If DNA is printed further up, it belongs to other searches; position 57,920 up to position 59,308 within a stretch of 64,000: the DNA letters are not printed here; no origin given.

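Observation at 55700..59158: DUF763-like gene co-operonic with PolX and endonuclease III: candidate new base-excision-repair component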

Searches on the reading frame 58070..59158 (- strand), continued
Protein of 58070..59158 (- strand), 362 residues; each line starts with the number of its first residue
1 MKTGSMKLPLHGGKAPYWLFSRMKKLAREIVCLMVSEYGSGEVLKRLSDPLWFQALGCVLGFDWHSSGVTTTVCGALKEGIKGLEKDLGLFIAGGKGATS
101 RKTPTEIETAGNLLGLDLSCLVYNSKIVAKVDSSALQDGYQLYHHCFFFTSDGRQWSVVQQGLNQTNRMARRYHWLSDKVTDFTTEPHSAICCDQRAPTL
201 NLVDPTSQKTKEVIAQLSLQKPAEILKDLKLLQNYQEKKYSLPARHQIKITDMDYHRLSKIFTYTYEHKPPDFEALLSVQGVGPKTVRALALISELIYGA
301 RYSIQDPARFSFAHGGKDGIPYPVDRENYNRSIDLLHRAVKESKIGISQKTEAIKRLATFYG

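Call 25: search_protein_families(library=pfam, proteins=[L068:3225-5087:-, L039:11108-11953:-, L010:9313-9936:-, L007:6766-10209:+, L024:4557-5654:+, L028:7567-8904:+, L013:9165-9989:+, L033:7333-8337:-, L018:11086-12210:+, L041:8228-9523:-], max_evalue=0.001)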
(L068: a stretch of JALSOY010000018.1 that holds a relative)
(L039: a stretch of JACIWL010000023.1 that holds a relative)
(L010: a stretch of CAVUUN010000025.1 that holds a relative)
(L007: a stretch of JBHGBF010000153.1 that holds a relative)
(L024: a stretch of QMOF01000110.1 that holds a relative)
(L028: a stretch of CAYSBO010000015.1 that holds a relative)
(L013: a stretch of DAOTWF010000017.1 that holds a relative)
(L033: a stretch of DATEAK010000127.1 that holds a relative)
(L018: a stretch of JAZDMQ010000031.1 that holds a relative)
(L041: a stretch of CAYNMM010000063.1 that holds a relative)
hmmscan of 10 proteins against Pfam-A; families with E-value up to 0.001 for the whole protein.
L068:3225-5087:- (620 aa): 15 families
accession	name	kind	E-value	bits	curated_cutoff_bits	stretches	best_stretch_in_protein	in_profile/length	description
PF00158.32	Sigma54_activat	-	4.1e-70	235.3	20.2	1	318-486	1-168/168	Sigma-54 interaction domain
PF25601.1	AAA_lid_14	-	8.2e-28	96.5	27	1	491-573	1-83/87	AAA+ ATPase lid domain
PF14532.12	Sigma54_activ_2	-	5.8e-20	72.4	25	1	333-490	15-138/138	Sigma-54 interaction domain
PF00989.32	PAS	-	2.9e-09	37.4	22.6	1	195-296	6-113/113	PAS fold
PF01078.27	Mg_chelatase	-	7.7e-09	35.7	20.3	0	394-460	89-157/207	Magnesium chelatase, subunit ChlI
PF02954.25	HTH_8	-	1.2e-08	34.9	22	1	578-616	4-42/42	Bacterial regulatory protein, Fis family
PF08448.16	PAS_4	-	1.2e-07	32.4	23.1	1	197-243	2-54/110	PAS fold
PF13426.13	PAS_9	-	2.5e-07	31.4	27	1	201-296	2-101/103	PAS domain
PF07728.20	AAA_5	-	8.6e-07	29.5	22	1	342-461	2-123/139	AAA domain (dynein-related subfamily)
PF01590.32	GAF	-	9.1e-07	29.9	22.4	1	69-174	15-131/133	GAF domain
PF13518.12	HTH_28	-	1.6e-06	28.5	25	1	580-616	2-36/52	Helix-turn-helix domain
PF00004.35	AAA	-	2.9e-05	24.9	21.2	1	342-466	1-113/131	ATPase family associated with various cellular activities (AAA)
PF13384.12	HTH_23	-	0.00029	21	24.6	1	592-616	17-41/50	Homeodomain-like domain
PF13188.13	PAS_8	-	0.00039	20.6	21.8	0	195-242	6-54/65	PAS domain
PF13556.12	HTH_30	-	0.00064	19.9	27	0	590-614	10-34/59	PucR C-terminal helix-turn-helix domain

L039:11108-11953:- (281 aa): 3 families
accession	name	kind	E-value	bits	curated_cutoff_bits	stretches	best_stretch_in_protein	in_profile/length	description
PF00005.33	ABC_tran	-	1.3e-28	100.8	25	1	22-176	1-137/137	ABC transporter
PF02463.25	SMC_N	-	4.1e-08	33.4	40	1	147-212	136-203/220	RecF/RecN/SMC N terminal domain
PF13304.12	AAA_21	-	1.8e-06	28.7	27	0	138-206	228-298/304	AAA domain, putative AbiEii toxin, Type IV TA system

L010:9313-9936:- (207 aa): 5 families
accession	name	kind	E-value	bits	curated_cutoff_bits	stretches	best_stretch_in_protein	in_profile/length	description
PF00085.26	Thioredoxin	-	2.8e-28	98.4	23.5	1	103-201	4-102/103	Thioredoxin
PF13098.12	Thioredoxin_2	-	6.9e-10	39.6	27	1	119-200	7-104/104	Thioredoxin-like domain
PF13905.12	Thioredoxin_8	-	7.7e-07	29.8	27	1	119-159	3-45/94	Thioredoxin-like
PF14595.12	Thioredoxin_9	-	9.7e-05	22.7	25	1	124-194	48-120/129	Thioredoxin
PF21352.3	Zn_ribbon_Thio2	-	0.00028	21.1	27.1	1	68-92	2-26/27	Thioredoxin 2, N-terminal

L007:6766-10209:+ (1147 aa): 22 families
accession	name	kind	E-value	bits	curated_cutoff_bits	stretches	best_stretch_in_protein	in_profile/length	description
PF13517.12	FG-GAP_3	-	6e-46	155.3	26.9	5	341-404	1-61/61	FG-GAP-like repeat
PF07719.23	TPR_2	-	9.6e-26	88.2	27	3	63-90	6-33/34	Tetratricopeptide repeat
PF00515.34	TPR_1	-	3.5e-25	87.2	27.8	2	126-158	1-33/34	Tetratricopeptide repeat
PF13414.12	TPR_11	-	4.2e-21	74.8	26.8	2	67-104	3-40/42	TPR repeat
PF13431.12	TPR_17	-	2.7e-20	71.3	24.4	1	115-146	2-33/34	Tetratricopeptide repeat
PF13181.12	TPR_8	-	2.2e-19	68.3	25.7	1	128-158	3-33/34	Tetratricopeptide repeat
PF13432.12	TPR_16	-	3e-19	69.5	32.7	2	63-126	2-65/65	Tetratricopeptide repeat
PF01839.29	FG-GAP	-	8.1e-16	58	22.1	1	607-635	3-27/37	FG-GAP repeat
PF07593.17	UnbV_ASPIC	-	3.7e-15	56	23.4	1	658-714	1-57/68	ASPIC and UnbV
PF14559.12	TPR_19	-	7e-14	52.3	25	3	140-185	5-50/68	Tetratricopeptide repeat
PF13424.12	TPR_12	-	2.7e-12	47.2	30.1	2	98-155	9-74/77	Tetratricopeptide repeat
PF13428.12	TPR_14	-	1.3e-10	41.3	23.5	0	63-99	6-42/44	Tetratricopeptide repeat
PF13174.12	TPR_6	-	4.1e-10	40.1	26.3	0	162-188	2-28/33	Tetratricopeptide repeat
PF23914.1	TPR_CcmH_CycH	-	7e-10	39.4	42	1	116-218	40-143/158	Cytochrome c-type biogenesis protein H TPR domain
PF24575.1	TPR_Slam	-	1.9e-09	38.3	35.2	0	122-181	43-102/104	Surface lipoprotein assembly modifier, N-terminal TPR repeats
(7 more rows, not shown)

L024:4557-5654:+ (365 aa): 1 family
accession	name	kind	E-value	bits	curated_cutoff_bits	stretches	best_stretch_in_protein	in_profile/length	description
PF00180.25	Iso_dh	-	2.1e-134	448.6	27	1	5-359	2-348/348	Isocitrate/isopropylmalate dehydrogenase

L028:7567-8904:+ (445 aa): 1 family
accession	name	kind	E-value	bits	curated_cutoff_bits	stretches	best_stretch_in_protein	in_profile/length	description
PF12705.13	PDDEXK_1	-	3.7e-06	27.5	22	0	111-219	141-247/247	PD-(D/E)XK nuclease superfamily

L013:9165-9989:+ (274 aa): 16 families
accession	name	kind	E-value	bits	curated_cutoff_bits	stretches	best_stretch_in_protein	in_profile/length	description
PF13847.12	Methyltransf_31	-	2.5e-43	147.7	27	1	72-206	2-133/145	Methyltransferase domain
PF08241.18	Methyltransf_11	-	2.3e-24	86.3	21.2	1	78-177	1-95/95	Methyltransferase domain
PF13649.12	Methyltransf_25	-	2.7e-24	86.1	27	1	77-173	1-97/97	Methyltransferase domain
PF01209.24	Ubie_methyltran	-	1.9e-19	70.4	20.1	1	70-180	44-154/233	ubiE/COQ5 methyltransferase family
PF08242.18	Methyltransf_12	-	1.8e-14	54.7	30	1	78-174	1-97/98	Methyltransferase domain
PF01135.25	PCMT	-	2.1e-11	44.5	20.3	1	68-177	68-171/210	Protein-L-isoaspartate(D-aspartate) O-methyltransferase (PCMT)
PF13489.12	Methyltransf_23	-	2.2e-10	41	27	1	68-223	17-163/164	Methyltransferase domain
PF06325.19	PrmA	-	2.2e-09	37.7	22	1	71-182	159-263/296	Ribosomal protein L11 methyltransferase (PrmA)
PF20922.3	Anamorsin_N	-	5e-08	33.3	27.1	1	110-227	20-124/163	Anamorsin, N-terminal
PF05175.20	MTS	-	9.7e-07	29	23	1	74-177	32-138/170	Methyltransferase small domain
PF02353.26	CMAS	-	1e-06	28.8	27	1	69-199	58-186/273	Mycolic acid cyclopropane synthetase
PF01170.24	UPF0020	-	6.1e-06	26.5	22.3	1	99-149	77-128/197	RMKL-like, methyltransferase domain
PF05148.21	Methyltransf_8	-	8.6e-06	26.2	27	1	131-183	111-162/219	Hypothetical methyltransferase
PF01728.25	FtsJ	-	1.1e-05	25.9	24.1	1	71-159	19-108/181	FtsJ-like methyltransferase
PF13679.12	Methyltransf_32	-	1.3e-05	25.6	27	1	73-147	25-106/143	Methyltransferase domain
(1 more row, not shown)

L033:7333-8337:- (334 aa): 9 families
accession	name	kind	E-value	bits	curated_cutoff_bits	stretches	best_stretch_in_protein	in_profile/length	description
PF01370.27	Epimerase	-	8.3e-40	137.1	20.9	1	11-233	1-240/240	NAD dependent epimerase/dehydratase family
PF01073.25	3Beta_HSD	-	3.5e-26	92.3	22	1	12-261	1-279/280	3-beta hydroxysteroid dehydrogenase/isomerase family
PF16363.11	GDP_Man_Dehyd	-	1.9e-24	87.2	27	1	12-322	1-330/332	GDP-mannose 4,6 dehydratase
PF13460.12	NAD_binding_10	-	1.5e-19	71.1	27.2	1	15-175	1-147/184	NAD(P)H-binding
PF07993.18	NAD_binding_4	-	4e-19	69.2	20.1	2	63-199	79-232/258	Male sterility protein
PF04321.23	RmlD_sub_bind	-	1.8e-15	57.2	27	1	10-186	2-163/287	RmlD substrate binding domain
PF05368.20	NmrA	-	4.6e-14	53.1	27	1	10-135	4-121/298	NmrA-like family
PF02719.21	Polysacc_synt_2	-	2.3e-07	30.7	20.2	1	11-129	1-136/293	Polysaccharide biosynthesis protein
PF08659.16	KR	-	1.3e-05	25.7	22.6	1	11-125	3-140/180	KR domain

L018:11086-12210:+ (374 aa): 4 families
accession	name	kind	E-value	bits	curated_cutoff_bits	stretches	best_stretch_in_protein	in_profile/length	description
PF12850.12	Metallophos_2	-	1.3e-28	100.4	27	1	215-364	3-153/154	Calcineurin-like phosphoesterase superfamily domain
PF03358.20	FMN_red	-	5.2e-18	65.5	24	1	1-131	1-117/152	NADPH-dependent FMN reductase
PF02525.22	Flavodoxin_2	-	1.3e-07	32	27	1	1-129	1-133/198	Flavodoxin-like fold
PF00149.33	Metallophos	-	1.4e-06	29.3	21.5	1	216-310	4-108/191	Calcineurin-like phosphoesterase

L041:8228-9523:- (431 aa): 1 family
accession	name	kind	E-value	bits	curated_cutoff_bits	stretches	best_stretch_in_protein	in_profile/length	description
PF00330.25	Aconitase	-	2.5e-101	340.4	28.7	1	13-419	2-463/463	Aconitase family (aconitate hydratase)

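Call 26: predict_structure(alignment_id=A1)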
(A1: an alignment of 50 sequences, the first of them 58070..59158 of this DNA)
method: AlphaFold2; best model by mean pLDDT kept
length: 362 residues; sequences in the alignment: 50
mean_pLDDT: 68.6   pTM: 0.58
mean pLDDT of the five models: 68.6, 67.9, 67.9, 65.2, 64.4
residues with pLDDT >= 90: 33; 70-90: 150; 50-70: 112; < 50: 67
segments of 3 or more residues with pLDDT < 50: 1-14, 59-68, 193-203, 310-323, 345-347, 349-354, 356-362
pLDDT, mean of each block of 10 residues (from residue 1): 36 58 80 83 80 56 48 75 88 70 87 93 81 59 80 88 67 80 57 38 61 83 87 76 60 79 86 67 73 79 62 39 56 66 51 45 37
secondary structure, 60 per line:
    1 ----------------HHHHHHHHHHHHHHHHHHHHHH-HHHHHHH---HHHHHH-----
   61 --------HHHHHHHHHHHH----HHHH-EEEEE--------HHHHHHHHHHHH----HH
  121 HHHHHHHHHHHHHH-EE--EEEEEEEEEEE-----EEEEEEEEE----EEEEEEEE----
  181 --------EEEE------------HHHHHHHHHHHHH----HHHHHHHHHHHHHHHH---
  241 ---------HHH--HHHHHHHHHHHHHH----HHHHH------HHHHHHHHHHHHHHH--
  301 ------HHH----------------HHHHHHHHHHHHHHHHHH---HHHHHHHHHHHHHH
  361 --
elements in order: H17-38 H40-46 H50-55 H69-80 H85-88 E90-94 H103-114 H119-134 E140-150 E156-164 E169-176 E189-192 H205-217 H222-237 H255-268 H273-277 H284-298 H326-343 H347-360

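Call 27: find_homologous_proteins(query=A2, max_evalue=1e-10)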
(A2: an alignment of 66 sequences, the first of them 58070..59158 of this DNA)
Query A2 (66 sequences) (362 aa, profile of the alignment): 8000 proteins with E <= 1e-10 among 8000 candidates; the best 120 are listed.
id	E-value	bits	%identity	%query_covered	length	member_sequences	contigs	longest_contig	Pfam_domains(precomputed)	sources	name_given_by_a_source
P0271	4.3e-158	544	-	-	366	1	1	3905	PF05559.17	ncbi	-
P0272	2.4e-156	539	-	-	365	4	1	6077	PF05559.17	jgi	-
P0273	2.7e-156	539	-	-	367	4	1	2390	PF05559.17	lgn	-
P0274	3.2e-156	538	-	-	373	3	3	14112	PF05559.17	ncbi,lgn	-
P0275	3.4e-156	538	-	-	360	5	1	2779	PF05559.17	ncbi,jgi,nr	ncbi:MAG: DUF763 domain-containing protein [Candidatus Altiarchaeales archaeon]|nr:MAG: DUF763 domai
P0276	5.1e-156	538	-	-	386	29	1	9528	PF05559.17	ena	-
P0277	7.4e-156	537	-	-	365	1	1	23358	PF05559.17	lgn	-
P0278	1.2e-155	536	-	-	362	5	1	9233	PF05559.17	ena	-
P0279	1.6e-155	536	-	-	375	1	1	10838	PF05559.17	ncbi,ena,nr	ncbi:MAG: DUF763 domain-containing protein [Thermoplasmata archaeon]|nr:DUF763 domain-containing pro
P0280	4.0e-155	535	57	99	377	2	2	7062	PF05559.17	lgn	-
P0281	7.4e-155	534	-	-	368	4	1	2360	PF05559.17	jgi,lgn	jgi:hypothetical protein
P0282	9.4e-155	533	-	-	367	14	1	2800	PF05559.17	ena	-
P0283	1.7e-154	533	-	-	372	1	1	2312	PF05559.17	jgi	jgi:hypothetical protein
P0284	2.6e-154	532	-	-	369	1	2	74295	PF05559.17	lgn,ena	-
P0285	2.6e-154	532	55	99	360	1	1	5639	PF05559.17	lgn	-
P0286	3.5e-154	532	-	-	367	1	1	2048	PF05559.17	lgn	-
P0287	8.0e-154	530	-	-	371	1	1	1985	PF05559.17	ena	-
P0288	8.8e-154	530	-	-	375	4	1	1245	PF05559.17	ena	-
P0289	1.0e-153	530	-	-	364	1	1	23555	PF05559.17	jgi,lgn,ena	-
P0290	1.1e-153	530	-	-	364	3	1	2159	PF05559.17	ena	-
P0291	1.3e-153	530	-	-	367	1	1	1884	PF05559.17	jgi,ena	-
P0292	1.3e-153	530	57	98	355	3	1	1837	PF05559.17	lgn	-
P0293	2.1e-153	529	56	99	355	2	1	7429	PF05559.17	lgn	-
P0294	3.3e-153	528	-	-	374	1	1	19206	PF05559.17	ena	-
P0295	3.6e-153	528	-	-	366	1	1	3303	PF05559.17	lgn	-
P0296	3.6e-153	528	-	-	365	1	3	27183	PF05559.17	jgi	jgi:hypothetical protein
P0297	4.2e-153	528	-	-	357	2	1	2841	PF05559.17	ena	-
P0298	6.2e-153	527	-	-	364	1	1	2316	PF05559.17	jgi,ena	-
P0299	6.4e-153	527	-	-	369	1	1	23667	PF05559.17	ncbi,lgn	-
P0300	7.2e-153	527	-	-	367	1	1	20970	PF05559.17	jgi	-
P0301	8.9e-153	527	-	-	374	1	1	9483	PF05559.17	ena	-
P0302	8.9e-153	527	-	-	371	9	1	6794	PF05559.17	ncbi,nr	ncbi:MAG TPA: DUF763 domain-containing protein [Thermoplasmatales archaeon]|nr:DUF763 domain-contain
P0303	9.5e-153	527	-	-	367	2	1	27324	PF05559.17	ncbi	-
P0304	9.8e-153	527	-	-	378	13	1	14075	PF05559.17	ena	-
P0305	1.0e-152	527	-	-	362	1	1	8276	PF05559.17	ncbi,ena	-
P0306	1.1e-152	527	-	-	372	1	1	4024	PF05559.17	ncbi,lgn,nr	ncbi:MAG: DUF763 domain-containing protein [Thermoplasmatales archaeon]|nr:DUF763 domain-containing 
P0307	1.3e-152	526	-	-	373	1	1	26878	PF05559.17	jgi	-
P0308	1.3e-152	526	60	100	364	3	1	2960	PF05559.17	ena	-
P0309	1.5e-152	526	-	-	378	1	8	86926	PF05559.17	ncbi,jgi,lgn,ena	-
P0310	1.7e-152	526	-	-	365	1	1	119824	PF05559.17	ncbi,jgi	-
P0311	2.6e-152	525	-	-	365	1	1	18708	PF05559.17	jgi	-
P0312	2.6e-152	525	-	-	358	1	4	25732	PF05559.17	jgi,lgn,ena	-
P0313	2.7e-152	525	-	-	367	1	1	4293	PF05559.17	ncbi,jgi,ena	-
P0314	3.0e-152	525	-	-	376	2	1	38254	PF05559.17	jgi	-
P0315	3.1e-152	525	-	-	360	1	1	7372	PF05559.17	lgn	-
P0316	3.1e-152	525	59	99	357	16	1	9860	PF05559.17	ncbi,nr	ncbi:MAG: DUF763 domain-containing protein [Proteobacteria bacterium]|nr:DUF763 domain-containing pr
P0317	3.2e-152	525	-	-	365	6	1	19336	PF05559.17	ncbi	ncbi:MAG: DUF763 domain-containing protein [Candidatus Nanoarchaeia archaeon]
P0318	5.3e-152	524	-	-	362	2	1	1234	PF05559.17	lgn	-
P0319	5.7e-152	524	-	-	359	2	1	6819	PF05559.17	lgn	-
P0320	6.5e-152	524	-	-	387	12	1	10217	PF05559.17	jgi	jgi:hypothetical protein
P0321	7.5e-152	524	-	-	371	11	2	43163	PF05559.17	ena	-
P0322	7.9e-152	524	57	99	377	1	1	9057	PF05559.17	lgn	-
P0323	8.2e-152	524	-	-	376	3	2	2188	PF05559.17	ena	-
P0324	1.0e-151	523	-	-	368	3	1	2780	PF05559.17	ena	-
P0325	1.0e-151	523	-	-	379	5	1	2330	PF05559.17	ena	-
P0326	1.2e-151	523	-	-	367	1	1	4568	PF05559.17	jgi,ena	-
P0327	1.4e-151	523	-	-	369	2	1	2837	PF05559.17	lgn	-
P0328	1.4e-151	523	-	-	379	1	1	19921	PF05559.17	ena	-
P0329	1.8e-151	523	-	-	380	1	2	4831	PF05559.17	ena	-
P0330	1.8e-151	523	-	-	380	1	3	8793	PF05559.17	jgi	-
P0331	1.9e-151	523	-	-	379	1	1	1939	PF05559.17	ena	-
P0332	2.0e-151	522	56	99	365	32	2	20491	PF05559.17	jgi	jgi:hypothetical protein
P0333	2.1e-151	522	-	-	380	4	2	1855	PF05559.17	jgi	-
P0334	2.3e-151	522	59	99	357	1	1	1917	PF05559.17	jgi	jgi:hypothetical protein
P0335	2.6e-151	522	56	99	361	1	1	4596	PF05559.17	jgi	jgi:hypothetical protein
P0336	2.6e-151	522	59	99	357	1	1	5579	PF05559.17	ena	-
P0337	2.9e-151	522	-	-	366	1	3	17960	PF05559.17,PF00633.30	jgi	jgi:hypothetical protein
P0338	3.0e-151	522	-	-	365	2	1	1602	PF05559.17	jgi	-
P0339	3.0e-151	522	-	-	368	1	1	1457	PF05559.17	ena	-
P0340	3.0e-151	522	-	-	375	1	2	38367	PF05559.17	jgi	jgi:hypothetical protein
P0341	3.1e-151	522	-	-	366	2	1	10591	PF05559.17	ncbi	ncbi:MAG: DUF763 domain-containing protein [Candidatus Aenigmatarchaeota archaeon]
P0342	3.2e-151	522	-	-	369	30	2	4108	PF05559.17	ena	-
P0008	3.5e-151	522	72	100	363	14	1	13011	PF05559.17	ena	-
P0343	3.5e-151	522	-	-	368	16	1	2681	PF05559.17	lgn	-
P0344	4.1e-151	521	-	-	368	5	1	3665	PF05559.17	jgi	-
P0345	4.1e-151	521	-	-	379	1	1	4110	PF05559.17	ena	-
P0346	4.3e-151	521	-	-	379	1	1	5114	PF05559.17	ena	-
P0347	4.8e-151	521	61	99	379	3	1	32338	PF05559.17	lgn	-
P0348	5.1e-151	521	55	99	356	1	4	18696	PF05559.17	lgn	-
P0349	5.3e-151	521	-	-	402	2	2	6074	PF05559.17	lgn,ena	-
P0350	5.6e-151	521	-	-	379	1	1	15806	PF05559.17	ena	-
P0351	6.1e-151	521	56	100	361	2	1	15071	PF05559.17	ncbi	-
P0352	6.1e-151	521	57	99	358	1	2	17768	PF05559.17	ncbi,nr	ncbi:MAG: DUF763 domain-containing protein [Candidatus Desulfofervidaceae bacterium]|nr:DUF763 domai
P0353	6.2e-151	521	59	99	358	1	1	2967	PF05559.17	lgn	-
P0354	6.6e-151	521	60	100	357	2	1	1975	PF05559.17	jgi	jgi:hypothetical protein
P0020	6.9e-151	521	68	100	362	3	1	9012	PF05559.17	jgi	-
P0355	7.4e-151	521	-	-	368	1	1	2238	PF05559.17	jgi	-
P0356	7.5e-151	521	58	99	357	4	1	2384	PF05559.17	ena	-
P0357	7.7e-151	521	-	-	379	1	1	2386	PF05559.17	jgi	-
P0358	7.7e-151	521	-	-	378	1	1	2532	PF05559.17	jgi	-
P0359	7.7e-151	521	54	98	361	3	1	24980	PF05559.17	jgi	-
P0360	8.0e-151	521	-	-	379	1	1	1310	PF05559.17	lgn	-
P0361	8.1e-151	521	-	-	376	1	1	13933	PF05559.17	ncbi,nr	ncbi:MAG: DUF763 domain-containing protein [Candidatus Woesearchaeota archaeon]|nr:DUF763 domain-con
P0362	8.8e-151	520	61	100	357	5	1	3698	PF05559.17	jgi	-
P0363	9.0e-151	520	-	-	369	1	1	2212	PF05559.17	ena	-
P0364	9.3e-151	520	56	99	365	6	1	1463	PF05559.17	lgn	-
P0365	1.0e-150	520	56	99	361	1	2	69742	PF05559.17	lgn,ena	-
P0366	1.2e-150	520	-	-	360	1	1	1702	PF05559.17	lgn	-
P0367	1.2e-150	520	-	-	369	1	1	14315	PF05559.17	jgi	jgi:hypothetical protein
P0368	1.2e-150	520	-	-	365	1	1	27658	PF05559.17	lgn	-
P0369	1.2e-150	520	-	-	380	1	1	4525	PF05559.17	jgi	jgi:hypothetical protein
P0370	1.3e-150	520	59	96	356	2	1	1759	PF05559.17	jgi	jgi:hypothetical protein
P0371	1.5e-150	520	-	-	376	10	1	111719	PF05559.17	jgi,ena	-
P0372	1.5e-150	520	-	-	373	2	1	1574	PF05559.17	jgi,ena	-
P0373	1.7e-150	519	-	-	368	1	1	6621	PF05559.17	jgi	-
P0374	1.7e-150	519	58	100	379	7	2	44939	PF05559.17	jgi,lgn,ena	jgi:hypothetical protein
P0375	1.9e-150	519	-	-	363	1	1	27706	PF05559.17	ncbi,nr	ncbi:DUF763 domain-containing protein [Candidatus Micrarchaeota archaeon]|nr:DUF763 domain-containin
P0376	2.0e-150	519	-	-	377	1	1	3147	PF05559.17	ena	-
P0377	2.0e-150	519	-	-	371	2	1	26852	PF05559.17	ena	-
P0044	2.0e-150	519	69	100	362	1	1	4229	PF05559.17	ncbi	-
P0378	2.0e-150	519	56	99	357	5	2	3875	PF05559.17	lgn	-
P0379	2.1e-150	519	58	99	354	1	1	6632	PF05559.17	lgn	-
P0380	2.3e-150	519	-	-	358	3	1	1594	PF05559.17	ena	-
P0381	2.7e-150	519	-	-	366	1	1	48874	PF05559.17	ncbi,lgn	ncbi:MAG: DUF763 domain-containing protein [Candidatus Woesearchaeota archaeon]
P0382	2.8e-150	519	-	-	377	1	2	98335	PF05559.17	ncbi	ncbi:MAG: DUF763 domain-containing protein [Candidatus Bathyarchaeia archaeon]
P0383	3.0e-150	519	59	99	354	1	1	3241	PF05559.17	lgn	-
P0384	3.7e-150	518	55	99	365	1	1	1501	PF05559.17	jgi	jgi:hypothetical protein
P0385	3.8e-150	518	-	-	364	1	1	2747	PF05559.17,PF00633.30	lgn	-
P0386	4.1e-150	518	-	-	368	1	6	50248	PF05559.17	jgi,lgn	jgi:hypothetical protein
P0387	4.2e-150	518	-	-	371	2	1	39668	PF05559.17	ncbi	-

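Call 30: search_solved_structures(query=A2, max_evalue=10, show_alignments=3)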
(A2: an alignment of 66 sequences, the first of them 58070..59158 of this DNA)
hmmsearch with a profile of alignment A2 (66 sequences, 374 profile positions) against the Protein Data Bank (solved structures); distinct sequences matched with E-value up to 10: 1.
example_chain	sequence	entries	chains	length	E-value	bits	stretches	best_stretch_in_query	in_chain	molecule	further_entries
1o5h_A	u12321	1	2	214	8.3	8.6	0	203-279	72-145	Formiminotetrahydrofolate cyclodeaminase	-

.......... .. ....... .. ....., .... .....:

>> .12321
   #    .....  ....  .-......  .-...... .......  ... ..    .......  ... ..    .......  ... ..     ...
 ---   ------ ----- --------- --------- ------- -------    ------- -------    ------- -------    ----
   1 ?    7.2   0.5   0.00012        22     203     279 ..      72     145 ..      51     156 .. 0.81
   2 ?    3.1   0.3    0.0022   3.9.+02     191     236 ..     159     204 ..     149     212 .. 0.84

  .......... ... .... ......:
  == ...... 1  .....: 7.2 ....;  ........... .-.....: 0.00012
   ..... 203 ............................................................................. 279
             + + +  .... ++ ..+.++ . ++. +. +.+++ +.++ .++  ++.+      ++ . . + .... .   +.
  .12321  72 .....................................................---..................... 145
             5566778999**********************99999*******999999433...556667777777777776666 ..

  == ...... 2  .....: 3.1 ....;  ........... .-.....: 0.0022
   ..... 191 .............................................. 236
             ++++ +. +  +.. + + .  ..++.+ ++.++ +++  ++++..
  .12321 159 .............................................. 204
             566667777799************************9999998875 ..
